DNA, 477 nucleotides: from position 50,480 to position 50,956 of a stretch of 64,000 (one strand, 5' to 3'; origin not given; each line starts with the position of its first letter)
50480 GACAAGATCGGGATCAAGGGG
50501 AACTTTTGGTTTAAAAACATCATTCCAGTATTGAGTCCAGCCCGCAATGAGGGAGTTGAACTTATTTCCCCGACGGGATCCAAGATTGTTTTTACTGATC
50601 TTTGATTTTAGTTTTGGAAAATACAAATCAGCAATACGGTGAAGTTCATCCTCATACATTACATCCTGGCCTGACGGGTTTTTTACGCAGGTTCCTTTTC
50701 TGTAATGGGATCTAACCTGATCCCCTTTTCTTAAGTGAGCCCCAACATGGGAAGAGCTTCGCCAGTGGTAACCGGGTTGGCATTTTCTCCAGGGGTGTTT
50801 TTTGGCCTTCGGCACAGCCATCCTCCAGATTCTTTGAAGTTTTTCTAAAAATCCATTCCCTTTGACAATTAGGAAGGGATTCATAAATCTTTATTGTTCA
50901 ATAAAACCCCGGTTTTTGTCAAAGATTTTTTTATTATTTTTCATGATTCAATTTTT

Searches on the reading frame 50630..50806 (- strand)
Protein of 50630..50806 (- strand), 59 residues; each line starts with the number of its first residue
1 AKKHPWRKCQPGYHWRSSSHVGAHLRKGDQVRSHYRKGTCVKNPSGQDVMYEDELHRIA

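Call 85: search_solved_structures(query=A7, max_evalue=10, show_alignments=2)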
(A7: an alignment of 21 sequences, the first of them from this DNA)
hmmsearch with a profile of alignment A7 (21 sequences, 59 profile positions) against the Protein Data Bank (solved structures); distinct sequences matched with E-value up to 10: 0.

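Call 86: search_protein_families(library=pfam, proteins=[window:50630-50806:-], max_evalue=10)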
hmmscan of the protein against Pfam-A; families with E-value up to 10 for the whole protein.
seq(59 aa): 1 family
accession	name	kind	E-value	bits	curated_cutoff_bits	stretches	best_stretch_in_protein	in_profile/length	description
PF01531.22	Glyco_transf_11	-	0.074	12.7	23.9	1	7-36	152-181/298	Glycosyl transferase family 11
